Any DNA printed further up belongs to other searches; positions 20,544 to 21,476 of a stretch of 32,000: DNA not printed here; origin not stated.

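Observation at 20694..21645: ClpP paralogue with His->Gln and a displaced Ser in the catalytic motifs, plus a tightly coupled unknown 102-aa protein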

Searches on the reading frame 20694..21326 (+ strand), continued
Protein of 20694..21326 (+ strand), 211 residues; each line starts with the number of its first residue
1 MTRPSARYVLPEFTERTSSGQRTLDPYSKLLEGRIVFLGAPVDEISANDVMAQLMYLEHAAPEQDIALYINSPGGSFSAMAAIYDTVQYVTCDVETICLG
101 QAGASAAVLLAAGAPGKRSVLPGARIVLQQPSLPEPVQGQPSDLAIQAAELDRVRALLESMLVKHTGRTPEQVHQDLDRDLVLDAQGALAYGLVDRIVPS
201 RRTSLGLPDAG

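Call 6: find_homologous_proteins(query=window:20694-21326:+, max_evalue=1e-20)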
Query window:20694-21326:+ (211 aa): 7996 proteins with E <= 1e-20 among 8000 candidates; the best 120 are listed.
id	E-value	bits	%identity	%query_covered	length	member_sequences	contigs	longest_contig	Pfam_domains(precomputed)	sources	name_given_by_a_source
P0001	1.2e-130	451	100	100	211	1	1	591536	PF00574.29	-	-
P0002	5.0e-130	449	100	100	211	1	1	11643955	PF00574.29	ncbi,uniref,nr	ncbi:ATP-dependent Clp protease protease subunit [Streptomyces sp. Ag109_O5-1]|uniref:ATP-dependent 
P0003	1.7e-129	448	99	100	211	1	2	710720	PF00574.29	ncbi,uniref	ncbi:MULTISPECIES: ATP-dependent Clp protease proteolytic subunit [unclassified Streptomyces]|uniref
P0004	3.6e-129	446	99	100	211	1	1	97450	PF00574.29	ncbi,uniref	ncbi:ATP-dependent Clp protease proteolytic subunit [Streptomyces sp. NPDC101234]|uniref:ATP-depende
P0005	7.4e-129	445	99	100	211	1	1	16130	PF00574.29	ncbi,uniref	ncbi:ATP-dependent Clp protease proteolytic subunit [Streptomyces sp. NPDC059467]|uniref:ATP-depende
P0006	7.5e-129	445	99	100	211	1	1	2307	PF00574.29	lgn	-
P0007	1.2e-128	445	98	100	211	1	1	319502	PF00574.29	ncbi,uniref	ncbi:ATP-dependent Clp protease proteolytic subunit [Streptomyces sp. NPDC059629]|uniref:ATP-depende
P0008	9.0e-124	429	95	100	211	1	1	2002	PF00574.29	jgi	jgi:ATP-dependent Clp protease protease subunit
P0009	1.0e-122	425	93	100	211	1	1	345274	PF00574.29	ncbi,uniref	ncbi:ATP-dependent Clp protease proteolytic subunit [Streptomyces sp. NPDC048277]|uniref:ATP-depende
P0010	8.1e-121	419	91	100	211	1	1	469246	PF00574.29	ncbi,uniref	ncbi:ATP-dependent Clp protease proteolytic subunit [Streptomyces sp. NPDC007901]|uniref:ATP-depende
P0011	1.1e-120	419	91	100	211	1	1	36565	PF00574.29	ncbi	ncbi:ATP-dependent Clp protease proteolytic subunit [Streptomyces sp. NPDC054813]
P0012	1.1e-120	419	91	100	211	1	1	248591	PF00574.29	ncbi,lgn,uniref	ncbi:ATP-dependent Clp protease proteolytic subunit [Streptomyces sp. NPDC096040]|uniref:ATP-depende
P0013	2.5e-120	418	91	100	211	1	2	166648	PF00574.29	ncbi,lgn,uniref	ncbi:ATP-dependent Clp protease proteolytic subunit [Streptomyces sp. NPDC005917]|uniref:ATP-depende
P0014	3.0e-120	417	92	100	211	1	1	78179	PF00574.29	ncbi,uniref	ncbi:ATP-dependent Clp protease proteolytic subunit [Streptomyces sp. NPDC048254]|uniref:ATP-depende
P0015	7.5e-120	416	91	100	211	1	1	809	PF00574.29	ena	-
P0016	1.1e-119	416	91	100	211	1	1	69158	PF00574.29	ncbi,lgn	ncbi:ATP-dependent Clp protease proteolytic subunit [Streptomyces sp. NPDC004270]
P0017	1.2e-119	415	90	100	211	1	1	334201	PF00574.29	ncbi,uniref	ncbi:ATP-dependent Clp protease proteolytic subunit [Streptomyces sp. NPDC048288]|uniref:ATP-depende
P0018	1.7e-119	415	90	100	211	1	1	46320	PF00574.29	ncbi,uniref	ncbi:ATP-dependent Clp protease proteolytic subunit [Streptomyces sp. NPDC048282]|uniref:ATP-depende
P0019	2.2e-119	415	90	100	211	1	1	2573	PF00574.29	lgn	-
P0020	2.3e-119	415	91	100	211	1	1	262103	PF00574.29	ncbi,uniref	ncbi:ATP-dependent Clp protease proteolytic subunit [Streptomyces sp. NPDC056660]|uniref:ATP-depende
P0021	2.3e-119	415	91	100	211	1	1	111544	PF00574.29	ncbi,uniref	ncbi:ATP-dependent Clp protease proteolytic subunit [Streptomyces sp. NPDC058683]|uniref:ATP-depende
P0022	2.3e-119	414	91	100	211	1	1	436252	PF00574.29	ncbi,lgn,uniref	ncbi:ATP-dependent Clp protease proteolytic subunit [Streptomyces sp. NPDC048417]|uniref:ATP-depende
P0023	2.7e-119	414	91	100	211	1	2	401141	PF00574.29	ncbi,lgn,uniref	ncbi:ATP-dependent Clp protease proteolytic subunit [Streptomyces sp. NPDC002677]|uniref:ATP-depende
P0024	2.9e-119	414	90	100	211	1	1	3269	PF00574.29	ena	-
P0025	3.8e-119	414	90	100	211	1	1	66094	PF00574.29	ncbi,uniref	ncbi:ATP-dependent Clp protease proteolytic subunit [Streptomyces sp. NPDC004237]|uniref:ATP-depende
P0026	4.1e-119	414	91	100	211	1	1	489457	PF00574.29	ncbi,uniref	ncbi:ATP-dependent Clp protease proteolytic subunit [Streptomyces sp. NPDC002763]|uniref:ATP-depende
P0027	4.3e-119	414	90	100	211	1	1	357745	PF00574.29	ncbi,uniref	ncbi:ATP-dependent Clp protease proteolytic subunit [Streptomyces sp. NPDC048179]|uniref:ATP-depende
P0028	4.4e-119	414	91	100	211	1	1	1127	PF00574.29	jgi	jgi:ATP-dependent Clp protease protease subunit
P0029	5.6e-119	413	89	100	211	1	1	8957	PF00574.29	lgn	-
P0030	6.5e-119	413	91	100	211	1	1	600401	PF00574.29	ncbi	ncbi:ATP-dependent Clp protease proteolytic subunit [Streptomyces sp. NPDC054804]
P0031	1.3e-118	412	91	100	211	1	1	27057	PF00574.29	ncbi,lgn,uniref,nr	ncbi:ATP-dependent Clp protease proteolytic subunit [Streptomyces shenzhenensis]|uniref:ATP-dependen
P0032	2.1e-118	411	89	100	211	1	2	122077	PF00574.29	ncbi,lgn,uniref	ncbi:ATP-dependent Clp protease proteolytic subunit [Streptomyces sp. NPDC005921]|uniref:ATP-depende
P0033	2.6e-118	411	89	100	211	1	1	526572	PF00574.29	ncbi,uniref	ncbi:ATP-dependent Clp protease proteolytic subunit [Streptomyces sp. NPDC090088]|uniref:ATP-depende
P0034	3.4e-118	411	90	100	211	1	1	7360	PF00574.29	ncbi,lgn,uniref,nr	ncbi:ATP-dependent Clp protease proteolytic subunit [Streptomyces shenzhenensis]|uniref:ATP-dependen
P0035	3.7e-118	411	89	100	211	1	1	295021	PF00574.29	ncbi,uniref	ncbi:ATP-dependent Clp protease proteolytic subunit [Streptomyces sp. NPDC051985]|uniref:ATP-depende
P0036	4.3e-118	410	90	100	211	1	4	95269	PF00574.29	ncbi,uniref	ncbi:ATP-dependent Clp protease proteolytic subunit [Streptomyces sp. NPDC048385]|uniref:ATP-depende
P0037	4.5e-118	410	90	100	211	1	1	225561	PF00574.29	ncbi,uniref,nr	ncbi:ATP-dependent Clp protease proteolytic subunit [Streptomyces sp. GbtcB6]|uniref:ATP-dependent C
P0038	5.0e-118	410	90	100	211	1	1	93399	PF00574.29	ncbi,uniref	ncbi:ATP-dependent Clp protease proteolytic subunit [Streptomyces sp. NPDC007157]|uniref:ATP-depende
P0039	5.1e-118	410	89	100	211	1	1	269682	PF00574.29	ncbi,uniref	ncbi:ATP-dependent Clp protease proteolytic subunit [Streptomyces sp. NPDC090075]|uniref:ATP-depende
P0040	6.5e-118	410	90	100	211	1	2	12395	PF00574.29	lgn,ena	-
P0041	7.2e-118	410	90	100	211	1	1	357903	PF00574.29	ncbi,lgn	ncbi:ATP-dependent Clp protease proteolytic subunit [Streptomyces sp. NPDC001220]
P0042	8.4e-118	409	89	100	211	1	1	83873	PF00574.29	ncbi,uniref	ncbi:ATP-dependent Clp protease proteolytic subunit [Streptomyces sp. NPDC051016]|uniref:ATP-depende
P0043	1.5e-117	409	90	100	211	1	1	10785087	PF00574.29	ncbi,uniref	ncbi:ATP-dependent Clp protease proteolytic subunit [Streptomyces sp. R39]|uniref:ATP-dependent Clp 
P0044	1.7e-117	408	89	100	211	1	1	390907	PF00574.29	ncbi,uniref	ncbi:ATP-dependent Clp protease proteolytic subunit [Streptomyces sp. NPDC094038]|uniref:ATP-depende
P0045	1.7e-117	408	90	100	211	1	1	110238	PF00574.29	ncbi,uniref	ncbi:ATP-dependent Clp protease proteolytic subunit [Streptomyces sp. NPDC051105]|uniref:ATP-depende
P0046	1.7e-117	408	89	100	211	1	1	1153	PF00574.29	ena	-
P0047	2.8e-117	408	89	100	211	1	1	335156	PF00574.29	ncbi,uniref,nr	ncbi:ATP-dependent Clp protease proteolytic subunit [Streptomyces hyaluromycini]|uniref:ATP-dependen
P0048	5.4e-117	407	88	100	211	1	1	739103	PF00574.29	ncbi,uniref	ncbi:ATP-dependent Clp protease proteolytic subunit [Streptomyces sp. NPDC048291]|uniref:ATP-depende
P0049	6.6e-117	406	89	100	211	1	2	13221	PF00574.29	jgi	jgi:ATP-dependent Clp protease protease subunit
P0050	8.3e-117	406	89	100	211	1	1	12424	PF00574.29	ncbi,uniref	ncbi:ATP-dependent Clp protease proteolytic subunit [Streptomyces sp. NPDC086519]|uniref:ATP-depende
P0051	1.0e-116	406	88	100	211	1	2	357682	PF00574.29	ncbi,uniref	ncbi:ATP-dependent Clp protease proteolytic subunit [Streptomyces sp. NPDC048278]|uniref:ATP-depende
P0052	1.4e-116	405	89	100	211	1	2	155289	PF00574.29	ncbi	ncbi:ATP-dependent Clp protease proteolytic subunit [Streptomyces sp. NPDC059627]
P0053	7.7e-116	403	89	100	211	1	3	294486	PF00574.29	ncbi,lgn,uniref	ncbi:ATP-dependent Clp protease proteolytic subunit [Streptomyces sp. NPDC001714]|uniref:ATP-depende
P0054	1.4e-115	402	87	100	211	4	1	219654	PF00574.29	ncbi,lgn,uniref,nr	ncbi:MAG: ATP-dependent Clp protease proteolytic subunit [Streptomyces sp.]|uniref:ATP-dependent Clp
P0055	1.5e-115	402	88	100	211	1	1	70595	PF00574.29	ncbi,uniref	ncbi:ATP-dependent Clp protease proteolytic subunit [Streptomyces sp. NPDC058464]|uniref:ATP-depende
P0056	1.8e-115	402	87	100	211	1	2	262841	PF00574.29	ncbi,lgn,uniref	ncbi:ATP-dependent Clp protease proteolytic subunit [Streptomyces sp. NPDC013157]|uniref:ATP-depende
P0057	2.2e-115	401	87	100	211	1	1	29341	PF00574.29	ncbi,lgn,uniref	ncbi:ATP-dependent Clp protease proteolytic subunit [Streptomyces sp. NPDC001980]|uniref:ATP-depende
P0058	2.6e-115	401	88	100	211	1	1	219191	PF00574.29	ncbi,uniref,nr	ncbi:ATP-dependent Clp protease proteolytic subunit [Streptomyces fuscichromogenes]|uniref:ATP-depen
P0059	3.1e-115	401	88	100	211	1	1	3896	PF00574.29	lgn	-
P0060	4.0e-115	401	88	100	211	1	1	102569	PF00574.29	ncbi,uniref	ncbi:ATP-dependent Clp protease proteolytic subunit [Streptomyces sp. NPDC058457]|uniref:ATP-depende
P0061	4.2e-115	401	87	100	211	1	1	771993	PF00574.29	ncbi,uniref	ncbi:ATP-dependent Clp protease proteolytic subunit [Streptomyces sp. NPDC090499]|uniref:ATP-depende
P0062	4.6e-115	400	87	100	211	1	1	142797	PF00574.29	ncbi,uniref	ncbi:ATP-dependent Clp protease proteolytic subunit [Streptomyces sp. NPDC056683]|uniref:ATP-depende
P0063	4.7e-115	400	87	100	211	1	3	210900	PF00574.29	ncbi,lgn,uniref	ncbi:ATP-dependent Clp protease proteolytic subunit [Streptomyces sp. 900105755]|uniref:ATP-dependen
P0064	5.2e-115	400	87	100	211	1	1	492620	PF00574.29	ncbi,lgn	ncbi:ATP-dependent Clp protease proteolytic subunit [Streptomyces sp. 900105755]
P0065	5.4e-115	400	87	100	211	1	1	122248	PF00574.29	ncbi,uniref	ncbi:ATP-dependent Clp protease proteolytic subunit [Streptomyces sp. NPDC090493]|uniref:ATP-depende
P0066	6.6e-115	400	87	100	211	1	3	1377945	PF00574.29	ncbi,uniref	ncbi:ATP-dependent Clp protease proteolytic subunit [Streptomyces sp. 900105755]|uniref:ATP-dependen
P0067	7.5e-115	400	87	100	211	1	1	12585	PF00574.29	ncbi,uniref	ncbi:ATP-dependent Clp protease proteolytic subunit [Streptomyces sp. NPDC001833]|uniref:ATP-depende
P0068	7.9e-115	400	87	100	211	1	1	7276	PF00574.29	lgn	-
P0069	1.4e-114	399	87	100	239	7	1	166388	PF00574.29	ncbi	-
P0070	2.1e-114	398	86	100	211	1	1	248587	PF00574.29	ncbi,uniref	ncbi:ATP-dependent Clp protease proteolytic subunit [Streptomyces sp. NPDC086777]|uniref:ATP-depende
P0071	2.6e-114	398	86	100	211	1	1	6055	PF00574.29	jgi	jgi:ATP-dependent Clp protease, protease subunit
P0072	2.6e-114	398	86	100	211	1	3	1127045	PF00574.29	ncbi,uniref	ncbi:ATP-dependent Clp protease proteolytic subunit [Streptomyces sp900105755]|uniref:ATP-dependent 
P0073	3.3e-114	398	87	99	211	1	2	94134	PF00574.29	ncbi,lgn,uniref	ncbi:ATP-dependent Clp protease proteolytic subunit [Streptomyces sp. 900105755]|uniref:ATP-dependen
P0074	4.0e-114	397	87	100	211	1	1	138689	PF00574.29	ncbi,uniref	ncbi:ATP-dependent Clp protease proteolytic subunit [Streptomyces fuscichromogenes]|uniref:ATP-depen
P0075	7.0e-114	397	86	100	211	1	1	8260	PF00574.29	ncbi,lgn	ncbi:ATP-dependent Clp protease proteolytic subunit [Streptomyces sp. 900105755]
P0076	1.0e-113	396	87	100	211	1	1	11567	PF00574.29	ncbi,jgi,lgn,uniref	ncbi:ATP-dependent Clp protease proteolytic subunit [Streptomyces sp. NPDC048279]|jgi:ATP-dependent 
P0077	1.3e-113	396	87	100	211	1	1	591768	PF00574.29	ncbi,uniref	ncbi:ATP-dependent Clp protease proteolytic subunit [Streptomyces sp. NPDC008092]|uniref:ATP-depende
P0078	2.1e-113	395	86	99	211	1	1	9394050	PF00574.29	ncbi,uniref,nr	ncbi:ATP-dependent Clp protease proteolytic subunit [Streptomyces sp. Ag109_O5-10]|uniref:ATP-depend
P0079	4.1e-113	394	86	100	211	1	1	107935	PF00574.29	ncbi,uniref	ncbi:ATP-dependent Clp protease proteolytic subunit [Streptomyces sp. NPDC059224]|uniref:ATP-depende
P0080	1.3e-110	386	84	100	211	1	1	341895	PF00574.29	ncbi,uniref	ncbi:ATP-dependent Clp protease proteolytic subunit [Streptomyces sp. NPDC001068]|uniref:ATP-depende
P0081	1.7e-110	386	84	100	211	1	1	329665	PF00574.29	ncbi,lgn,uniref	ncbi:ATP-dependent Clp protease proteolytic subunit [Streptomyces sp. NPDC093970]|uniref:ATP-depende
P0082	2.5e-110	385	84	100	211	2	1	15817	PF00574.29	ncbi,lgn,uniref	ncbi:ATP-dependent Clp protease proteolytic subunit [Streptomyces sp. NPDC007162]|uniref:ATP-depende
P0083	6.0e-110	384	85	100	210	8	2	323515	PF00574.29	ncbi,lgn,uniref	ncbi:ATP-dependent Clp protease proteolytic subunit [Streptomyces sp. NPDC051014]|uniref:ATP-depende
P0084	5.3e-109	381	84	100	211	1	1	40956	PF00574.29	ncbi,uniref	ncbi:ATP-dependent Clp protease proteolytic subunit [Streptomyces sp. NPDC051987]|uniref:ATP-depende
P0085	9.7e-108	377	82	100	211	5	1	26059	PF00574.29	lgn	-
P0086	1.3e-107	376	83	100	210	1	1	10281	PF00574.29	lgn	-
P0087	7.0e-107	374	83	100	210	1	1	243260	PF00574.29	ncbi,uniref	ncbi:ATP-dependent Clp protease proteolytic subunit [Streptomyces sp. NPDC101237]|uniref:ATP-depende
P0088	7.8e-106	370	79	100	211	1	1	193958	PF00574.29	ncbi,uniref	ncbi:ATP-dependent Clp protease proteolytic subunit [Streptomyces sp. NPDC046805]|uniref:ATP-depende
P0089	6.3e-104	364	79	100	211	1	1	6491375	PF00574.29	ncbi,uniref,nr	ncbi:ATP-dependent Clp protease proteolytic subunit [Streptomyces sp. V3I7]|uniref:ATP-dependent Clp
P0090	1.0e-103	363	78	100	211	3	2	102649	PF00574.29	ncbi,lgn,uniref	ncbi:ATP-dependent Clp protease proteolytic subunit [Streptomyces sp. NPDC005209]|uniref:ATP-depende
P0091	1.3e-103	363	78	100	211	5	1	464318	PF00574.29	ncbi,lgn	ncbi:ATP-dependent Clp protease proteolytic subunit [Streptomyces sp. NPDC001984]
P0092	2.0e-103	362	78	100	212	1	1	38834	PF00574.29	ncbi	ncbi:ATP-dependent Clp protease proteolytic subunit [Streptomyces sp. NPDC054834]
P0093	1.9e-102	359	78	100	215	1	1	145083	PF00574.29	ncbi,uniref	ncbi:ATP-dependent Clp protease proteolytic subunit [Streptomyces sp. NPDC006739]|uniref:ATP-depende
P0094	3.2e-102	359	77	100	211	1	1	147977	PF00574.29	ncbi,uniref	ncbi:ATP-dependent Clp protease proteolytic subunit [Streptomyces sp. NPDC006332]|uniref:ATP-depende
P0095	4.4e-102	358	77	100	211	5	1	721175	PF00574.29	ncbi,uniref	ncbi:ATP-dependent Clp protease proteolytic subunit [Streptomyces sp. NPDC047082]|uniref:ATP-depende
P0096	6.2e-102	358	78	100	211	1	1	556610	PF00574.29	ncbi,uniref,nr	ncbi:ATP-dependent Clp protease proteolytic subunit [Streptomyces sp. SID13726]|uniref:ATP-dependent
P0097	6.5e-102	358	78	99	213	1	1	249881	PF00574.29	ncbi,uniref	ncbi:ATP-dependent Clp protease proteolytic subunit [Streptomyces sp. NPDC002888]|uniref:ATP-depende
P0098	7.3e-102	357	77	100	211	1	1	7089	PF00574.29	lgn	-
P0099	1.2e-101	357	77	100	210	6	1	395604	PF00574.29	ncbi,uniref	ncbi:ATP-dependent Clp protease proteolytic subunit [Streptomyces shenzhenensis]|uniref:ATP-dependen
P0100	1.2e-101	357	76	100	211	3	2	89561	PF00574.29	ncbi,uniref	ncbi:ATP-dependent Clp protease proteolytic subunit [Streptomyces sp. NPDC059894]|uniref:ATP-depende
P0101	1.6e-101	356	76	99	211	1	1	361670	PF00574.29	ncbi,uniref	ncbi:ATP-dependent Clp protease proteolytic subunit [Streptomyces sp. NPDC086549]|uniref:ATP-depende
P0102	1.7e-101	356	76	100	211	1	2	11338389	PF00574.29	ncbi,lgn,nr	ncbi:ATP-dependent Clp protease proteolytic subunit [Streptomyces sp. NBC_01231]|nr:ATP-dependent Cl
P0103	1.7e-101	356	77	100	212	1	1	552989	PF00574.29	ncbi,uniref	ncbi:ATP-dependent Clp protease proteolytic subunit [Streptomyces sp. NPDC046915]|uniref:ATP-depende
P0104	4.1e-101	355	77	97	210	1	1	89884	PF00574.29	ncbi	ncbi:ATP-dependent Clp protease proteolytic subunit [Streptomyces sp. NPDC004752]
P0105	4.2e-101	355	77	100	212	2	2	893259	PF00574.29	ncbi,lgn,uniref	ncbi:ATP-dependent Clp protease proteolytic subunit [Streptomyces sp. NPDC020298]|uniref:ATP-depende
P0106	4.2e-101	355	77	100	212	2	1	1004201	PF00574.29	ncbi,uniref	ncbi:ATP-dependent Clp protease proteolytic subunit [Streptomyces sp. NPDC001544]|uniref:ATP-depende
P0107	4.6e-101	355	76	100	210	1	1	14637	PF00574.29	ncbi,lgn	ncbi:ATP-dependent Clp protease proteolytic subunit [Streptomyces shenzhenensis]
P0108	4.7e-101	355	78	99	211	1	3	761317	PF00574.29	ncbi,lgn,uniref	ncbi:ATP-dependent Clp protease proteolytic subunit [Streptomyces sp. NPDC005538]|uniref:ATP-depende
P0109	5.7e-101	354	76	100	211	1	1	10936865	PF00574.29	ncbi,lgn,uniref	ncbi:ATP-dependent Clp protease proteolytic subunit [Streptomyces sp. NBC_00076]|uniref:ATP-dependen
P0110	6.0e-101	354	76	100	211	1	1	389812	PF00574.29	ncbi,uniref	ncbi:ATP-dependent Clp protease proteolytic subunit [Streptomyces cellulosae]|uniref:ATP-dependent C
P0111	7.0e-101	354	77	99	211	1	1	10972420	PF00574.29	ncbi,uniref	ncbi:ATP-dependent Clp protease proteolytic subunit [Streptomyces sp. CA-249302]|uniref:ATP-dependen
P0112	7.3e-101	354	78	96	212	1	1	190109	PF00574.29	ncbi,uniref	ncbi:ATP-dependent Clp protease proteolytic subunit [Streptomyces sp. NPDC051636]|uniref:ATP-depende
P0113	7.5e-101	354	76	100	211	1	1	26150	PF00574.29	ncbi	ncbi:ATP-dependent Clp protease proteolytic subunit OS=Streptomyces alboniger OX=132473 GN=clpP PE=3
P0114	1.3e-100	353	76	99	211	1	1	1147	PF00574.29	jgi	jgi:ATP-dependent Clp protease protease subunit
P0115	1.3e-100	353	76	100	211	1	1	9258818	PF00574.29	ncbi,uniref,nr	ncbi:ATP-dependent Clp protease proteolytic subunit [Streptomyces sp. HUAS TT20]|uniref:ATP-dependen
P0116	1.5e-100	353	76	99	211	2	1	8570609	PF00574.29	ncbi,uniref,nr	ncbi:ATP-dependent Clp protease proteolytic subunit [Streptomyces sp. Go-475]|uniref:ATP-dependent C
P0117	2.1e-100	353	77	99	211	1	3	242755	PF00574.29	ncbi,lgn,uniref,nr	ncbi:ATP-dependent Clp protease proteolytic subunit [Streptomyces olindensis]|uniref:ATP-dependent C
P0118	2.2e-100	353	75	100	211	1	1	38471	PF00574.29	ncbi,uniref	ncbi:ATP-dependent Clp protease proteolytic subunit [Streptomyces sp. NPDC058964]|uniref:ATP-depende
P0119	2.2e-100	353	78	99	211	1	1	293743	PF00574.29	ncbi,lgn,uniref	ncbi:ATP-dependent Clp protease proteolytic subunit [Streptomyces sp. NPDC005492]|uniref:ATP-depende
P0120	2.5e-100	352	76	100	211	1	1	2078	PF00574.29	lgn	-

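Call 66: find_related_loci(query=window:20694-21326:+, collection=metagenome_contigs, flank=1500)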
Query window:20694-21326:+ (211 aa) in metagenome_contigs; peptide patterns used: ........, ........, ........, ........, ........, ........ (x = any residue, [..] = any of these).
600 stretches matched a pattern (row limit reached: there are more); 72 encode a relative of the query (tblastn E <= 1e-3); 72 distinct loci.
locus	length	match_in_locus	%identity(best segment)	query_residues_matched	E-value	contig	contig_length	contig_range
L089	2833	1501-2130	73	1-210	8e-107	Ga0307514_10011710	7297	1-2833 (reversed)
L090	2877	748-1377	73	1-210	2e-106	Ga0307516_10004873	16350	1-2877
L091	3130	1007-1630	77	1-208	7e-107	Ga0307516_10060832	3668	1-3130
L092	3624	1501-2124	77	1-208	2e-105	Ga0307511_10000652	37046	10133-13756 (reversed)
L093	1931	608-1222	78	1-205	1e-110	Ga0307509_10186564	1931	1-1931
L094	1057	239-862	75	1-208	5e-114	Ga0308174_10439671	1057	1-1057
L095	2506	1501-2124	74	1-208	2e-105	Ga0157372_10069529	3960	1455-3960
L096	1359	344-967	72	1-208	3e-111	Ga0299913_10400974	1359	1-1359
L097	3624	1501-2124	74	1-208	2e-103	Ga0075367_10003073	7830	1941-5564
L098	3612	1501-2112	75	1-204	5e-103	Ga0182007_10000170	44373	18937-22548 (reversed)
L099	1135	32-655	73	1-208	2e-111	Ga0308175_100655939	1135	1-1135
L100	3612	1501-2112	76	1-204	2e-102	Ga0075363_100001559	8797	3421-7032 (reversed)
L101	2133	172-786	75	4-208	4e-103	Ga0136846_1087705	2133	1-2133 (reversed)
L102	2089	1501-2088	74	1-196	3e-102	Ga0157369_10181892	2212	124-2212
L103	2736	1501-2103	75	4-204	7e-97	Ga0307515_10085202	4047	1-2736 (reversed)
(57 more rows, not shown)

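Call 68: search_protein_families(library=padloc, proteins=[window:20694-21326:+], max_evalue=0.01)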
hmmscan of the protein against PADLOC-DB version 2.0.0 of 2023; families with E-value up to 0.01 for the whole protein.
window:20694-21326:+ (211 aa): 0 families

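Call 82: predict_structure(alignment_id=A3)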
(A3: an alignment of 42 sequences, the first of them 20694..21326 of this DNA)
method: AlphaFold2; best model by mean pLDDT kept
length: 211 residues; sequences in the alignment: 42
mean_pLDDT: 73.7   pTM: 0.69
mean pLDDT of the five models: 73.7, 72.5, 64.0, 63.5, 59.1
residues with pLDDT >= 90: 19; 70-90: 131; 50-70: 24; < 50: 37
segments of 3 or more residues with pLDDT < 50: 1-12, 14-18, 21-30, 202-211
pLDDT, mean of each block of 10 residues (from residue 1): 38 45 45 67 80 82 81 80 81 82 73 72 86 70 82 87 88 89 91 86 44 33
secondary structure, 60 per line:
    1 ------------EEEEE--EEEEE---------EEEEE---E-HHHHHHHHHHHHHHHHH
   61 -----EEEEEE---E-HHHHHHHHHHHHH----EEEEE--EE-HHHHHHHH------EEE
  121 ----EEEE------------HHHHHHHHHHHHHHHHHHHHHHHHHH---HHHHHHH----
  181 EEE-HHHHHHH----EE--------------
elements in order: E13-17 E20-24 E34-38 H44-60 E66-71 H77-89 E94-98 H104-111 E118-120 E125-128 H141-166 H170-176 E181-183 H185-191
